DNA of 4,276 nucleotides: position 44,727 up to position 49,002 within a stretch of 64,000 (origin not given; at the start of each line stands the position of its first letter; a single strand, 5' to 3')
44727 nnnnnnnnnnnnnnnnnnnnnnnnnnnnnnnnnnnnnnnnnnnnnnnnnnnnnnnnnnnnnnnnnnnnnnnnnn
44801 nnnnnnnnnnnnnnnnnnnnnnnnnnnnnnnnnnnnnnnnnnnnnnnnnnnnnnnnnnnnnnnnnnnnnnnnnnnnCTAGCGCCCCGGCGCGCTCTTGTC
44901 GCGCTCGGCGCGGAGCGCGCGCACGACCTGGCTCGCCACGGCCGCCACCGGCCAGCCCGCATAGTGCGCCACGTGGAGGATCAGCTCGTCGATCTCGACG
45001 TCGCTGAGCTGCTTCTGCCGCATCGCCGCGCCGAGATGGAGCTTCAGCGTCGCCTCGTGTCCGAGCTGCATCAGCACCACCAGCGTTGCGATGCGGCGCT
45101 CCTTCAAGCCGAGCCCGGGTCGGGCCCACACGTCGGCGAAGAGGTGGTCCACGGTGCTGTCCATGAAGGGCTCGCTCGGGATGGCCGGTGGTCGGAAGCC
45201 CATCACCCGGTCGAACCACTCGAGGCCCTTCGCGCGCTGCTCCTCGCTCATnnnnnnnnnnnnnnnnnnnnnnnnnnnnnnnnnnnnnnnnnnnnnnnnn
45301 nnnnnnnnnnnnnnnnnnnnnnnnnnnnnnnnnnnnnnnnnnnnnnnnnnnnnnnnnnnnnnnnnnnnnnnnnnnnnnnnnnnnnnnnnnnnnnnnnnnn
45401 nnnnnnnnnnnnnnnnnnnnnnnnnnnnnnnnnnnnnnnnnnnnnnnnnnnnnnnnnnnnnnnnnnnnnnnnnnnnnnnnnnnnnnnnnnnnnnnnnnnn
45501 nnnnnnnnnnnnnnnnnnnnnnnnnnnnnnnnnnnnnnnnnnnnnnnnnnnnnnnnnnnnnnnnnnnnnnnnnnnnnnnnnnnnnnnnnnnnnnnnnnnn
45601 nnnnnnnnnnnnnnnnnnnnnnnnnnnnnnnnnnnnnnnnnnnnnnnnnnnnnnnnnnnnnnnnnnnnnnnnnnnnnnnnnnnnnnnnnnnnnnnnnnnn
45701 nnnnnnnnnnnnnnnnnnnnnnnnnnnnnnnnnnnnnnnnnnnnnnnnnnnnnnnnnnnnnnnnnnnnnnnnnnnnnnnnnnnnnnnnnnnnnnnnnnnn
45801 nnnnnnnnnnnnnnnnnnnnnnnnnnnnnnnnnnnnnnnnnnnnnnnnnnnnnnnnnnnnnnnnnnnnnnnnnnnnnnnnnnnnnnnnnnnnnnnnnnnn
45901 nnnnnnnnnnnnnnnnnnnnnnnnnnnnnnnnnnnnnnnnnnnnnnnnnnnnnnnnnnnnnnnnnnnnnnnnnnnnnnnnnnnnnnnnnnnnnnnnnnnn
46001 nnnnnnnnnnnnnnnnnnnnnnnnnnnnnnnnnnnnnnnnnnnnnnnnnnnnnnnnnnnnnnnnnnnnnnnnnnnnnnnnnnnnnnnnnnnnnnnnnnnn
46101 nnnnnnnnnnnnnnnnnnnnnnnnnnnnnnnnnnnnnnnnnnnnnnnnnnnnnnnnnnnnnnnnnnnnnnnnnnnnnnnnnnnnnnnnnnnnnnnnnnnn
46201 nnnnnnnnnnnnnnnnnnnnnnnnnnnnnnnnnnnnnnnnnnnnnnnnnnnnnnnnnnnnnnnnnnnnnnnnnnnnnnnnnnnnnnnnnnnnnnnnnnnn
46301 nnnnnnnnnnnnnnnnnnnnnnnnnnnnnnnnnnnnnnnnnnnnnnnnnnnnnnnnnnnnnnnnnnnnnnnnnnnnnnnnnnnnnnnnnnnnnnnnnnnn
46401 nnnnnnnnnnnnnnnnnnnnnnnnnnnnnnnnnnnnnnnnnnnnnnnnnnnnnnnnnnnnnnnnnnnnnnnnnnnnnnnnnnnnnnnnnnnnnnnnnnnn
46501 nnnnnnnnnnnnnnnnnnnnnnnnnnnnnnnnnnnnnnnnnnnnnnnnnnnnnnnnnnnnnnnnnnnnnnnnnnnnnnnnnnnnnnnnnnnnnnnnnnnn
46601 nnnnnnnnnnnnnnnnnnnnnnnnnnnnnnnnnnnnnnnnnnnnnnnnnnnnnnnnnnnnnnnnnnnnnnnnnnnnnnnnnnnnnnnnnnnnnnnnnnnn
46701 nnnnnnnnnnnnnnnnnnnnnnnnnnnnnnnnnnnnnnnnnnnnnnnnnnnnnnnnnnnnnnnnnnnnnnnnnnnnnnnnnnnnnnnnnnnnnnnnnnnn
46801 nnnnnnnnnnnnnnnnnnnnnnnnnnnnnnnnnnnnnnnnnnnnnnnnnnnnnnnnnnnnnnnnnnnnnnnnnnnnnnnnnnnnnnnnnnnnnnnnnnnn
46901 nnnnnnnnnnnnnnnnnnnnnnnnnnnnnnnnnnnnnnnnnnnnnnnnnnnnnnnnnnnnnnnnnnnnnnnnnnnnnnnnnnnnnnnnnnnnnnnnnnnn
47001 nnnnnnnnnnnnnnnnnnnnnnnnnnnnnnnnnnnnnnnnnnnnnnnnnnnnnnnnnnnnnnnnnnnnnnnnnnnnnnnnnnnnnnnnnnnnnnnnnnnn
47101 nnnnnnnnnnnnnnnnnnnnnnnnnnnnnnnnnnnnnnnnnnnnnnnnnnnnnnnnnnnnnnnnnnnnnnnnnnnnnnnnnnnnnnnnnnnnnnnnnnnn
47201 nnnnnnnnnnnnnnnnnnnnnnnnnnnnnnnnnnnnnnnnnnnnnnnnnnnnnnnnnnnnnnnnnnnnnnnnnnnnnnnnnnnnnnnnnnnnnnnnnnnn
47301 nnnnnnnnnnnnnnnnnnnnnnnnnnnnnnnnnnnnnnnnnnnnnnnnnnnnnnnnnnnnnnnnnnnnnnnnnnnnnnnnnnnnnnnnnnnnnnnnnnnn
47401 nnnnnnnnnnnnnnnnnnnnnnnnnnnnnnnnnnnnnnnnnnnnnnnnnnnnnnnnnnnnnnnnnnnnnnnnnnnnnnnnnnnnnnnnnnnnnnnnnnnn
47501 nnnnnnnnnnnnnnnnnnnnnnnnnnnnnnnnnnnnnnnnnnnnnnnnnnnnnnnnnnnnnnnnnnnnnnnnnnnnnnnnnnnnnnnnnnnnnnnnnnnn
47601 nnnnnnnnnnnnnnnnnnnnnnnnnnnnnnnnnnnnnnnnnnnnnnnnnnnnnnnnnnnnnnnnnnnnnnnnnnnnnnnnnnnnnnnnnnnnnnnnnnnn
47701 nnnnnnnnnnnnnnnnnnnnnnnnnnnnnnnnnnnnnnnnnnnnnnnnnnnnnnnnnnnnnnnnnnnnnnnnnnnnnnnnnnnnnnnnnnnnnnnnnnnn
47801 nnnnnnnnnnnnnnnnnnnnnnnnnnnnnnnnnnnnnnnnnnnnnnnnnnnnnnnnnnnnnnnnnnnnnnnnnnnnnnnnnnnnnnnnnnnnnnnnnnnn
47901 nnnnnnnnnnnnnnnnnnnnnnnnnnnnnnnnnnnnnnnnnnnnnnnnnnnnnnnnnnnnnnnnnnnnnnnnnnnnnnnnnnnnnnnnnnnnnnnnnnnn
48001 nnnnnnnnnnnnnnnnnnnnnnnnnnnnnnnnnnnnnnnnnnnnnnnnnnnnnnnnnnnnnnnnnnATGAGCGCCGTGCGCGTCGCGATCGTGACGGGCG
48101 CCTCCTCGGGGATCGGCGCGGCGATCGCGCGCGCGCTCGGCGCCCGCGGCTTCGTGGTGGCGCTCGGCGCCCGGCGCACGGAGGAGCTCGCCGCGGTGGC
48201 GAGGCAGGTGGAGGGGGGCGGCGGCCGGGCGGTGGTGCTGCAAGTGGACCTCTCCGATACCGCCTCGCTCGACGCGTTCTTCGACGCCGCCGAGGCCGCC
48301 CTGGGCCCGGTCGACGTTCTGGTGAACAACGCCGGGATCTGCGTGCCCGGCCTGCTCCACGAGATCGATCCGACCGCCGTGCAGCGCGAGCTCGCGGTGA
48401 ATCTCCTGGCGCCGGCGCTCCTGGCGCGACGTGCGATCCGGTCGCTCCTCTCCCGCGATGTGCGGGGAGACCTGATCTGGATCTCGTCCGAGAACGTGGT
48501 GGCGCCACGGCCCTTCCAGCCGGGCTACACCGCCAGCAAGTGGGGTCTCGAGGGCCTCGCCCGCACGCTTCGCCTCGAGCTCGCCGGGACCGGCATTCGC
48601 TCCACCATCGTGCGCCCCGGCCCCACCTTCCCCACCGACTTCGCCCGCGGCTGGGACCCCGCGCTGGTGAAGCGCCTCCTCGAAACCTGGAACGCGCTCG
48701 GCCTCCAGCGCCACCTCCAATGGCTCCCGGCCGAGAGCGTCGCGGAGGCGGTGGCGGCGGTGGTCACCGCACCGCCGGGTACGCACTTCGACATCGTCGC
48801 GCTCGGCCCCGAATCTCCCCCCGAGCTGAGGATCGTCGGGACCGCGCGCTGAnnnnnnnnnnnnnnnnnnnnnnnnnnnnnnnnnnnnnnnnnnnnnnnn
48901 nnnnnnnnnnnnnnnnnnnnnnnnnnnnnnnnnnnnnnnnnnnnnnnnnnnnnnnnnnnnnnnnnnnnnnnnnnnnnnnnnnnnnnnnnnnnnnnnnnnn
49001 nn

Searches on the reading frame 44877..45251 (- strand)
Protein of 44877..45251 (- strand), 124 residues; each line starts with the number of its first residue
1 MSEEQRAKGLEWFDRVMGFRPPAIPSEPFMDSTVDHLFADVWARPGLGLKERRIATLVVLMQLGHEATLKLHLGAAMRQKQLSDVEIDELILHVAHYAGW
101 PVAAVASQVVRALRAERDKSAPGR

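Call 23: search_protein_families(library=pfam, proteins=[window:44877-45251:-], max_evalue=0.01)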
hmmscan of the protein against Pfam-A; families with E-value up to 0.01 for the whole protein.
window:44877-45251:- (124 aa): 1 family
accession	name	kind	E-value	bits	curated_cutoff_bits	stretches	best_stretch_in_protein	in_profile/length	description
PF02627.25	CMD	-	2.1e-14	53.7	23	1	29-111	3-83/84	Carboxymuconolactone decarboxylase family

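Call 24: search_protein_families(library=ncbifam, proteins=[window:44877-45251:-], max_evalue=0.001)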
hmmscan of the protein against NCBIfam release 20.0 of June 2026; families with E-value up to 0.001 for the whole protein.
window:44877-45251:- (124 aa): 3 families
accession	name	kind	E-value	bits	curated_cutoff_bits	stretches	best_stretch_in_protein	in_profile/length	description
NF051488.1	bifunc_PcaDC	exception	4.4e-18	65.6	390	1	28-112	288-371/375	bifunctional 3-oxoadipate enol-lactonase/4-carboxymuconolactone decarboxylase PcaDC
TIGR02425.1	decarb_PcaC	equivalog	1.8e-15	57.1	155.7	1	26-115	32-120/123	4-carboxymuconolactone decarboxylase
NF051487.1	bifunc_PcaCD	exception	4.1e-12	45.9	430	1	29-110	36-120/413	bifunctional 4-carboxymuconolactone decarboxylase/3-oxoadipate enol-lactonase PcaCD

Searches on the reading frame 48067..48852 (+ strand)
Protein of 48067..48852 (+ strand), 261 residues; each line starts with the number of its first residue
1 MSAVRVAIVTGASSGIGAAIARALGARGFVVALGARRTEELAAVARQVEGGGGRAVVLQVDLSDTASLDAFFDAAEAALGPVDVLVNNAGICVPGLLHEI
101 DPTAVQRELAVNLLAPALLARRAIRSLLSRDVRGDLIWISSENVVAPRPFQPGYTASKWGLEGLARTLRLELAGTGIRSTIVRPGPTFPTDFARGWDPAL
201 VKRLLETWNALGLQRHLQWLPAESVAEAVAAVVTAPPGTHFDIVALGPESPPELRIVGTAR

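Call 7: search_protein_families(library=pfam, proteins=[window:48067-48852:+])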
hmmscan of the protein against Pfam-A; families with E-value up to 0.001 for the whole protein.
window:48067-48852:+ (261 aa): 4 families
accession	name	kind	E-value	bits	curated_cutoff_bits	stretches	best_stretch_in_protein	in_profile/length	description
PF00106.31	adh_short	-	4.3e-47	160.6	26.6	1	5-194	1-188/195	short chain dehydrogenase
PF13561.12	adh_short_C2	-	5.3e-32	111.7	27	1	11-230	1-214/236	Enoyl-(Acyl carrier protein) reductase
PF08659.16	KR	-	2.7e-09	37.6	22.6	1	8-169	4-164/180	KR domain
PF01370.27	Epimerase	-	0.00018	21.4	20.9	1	8-235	2-227/240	NAD dependent epimerase/dehydratase family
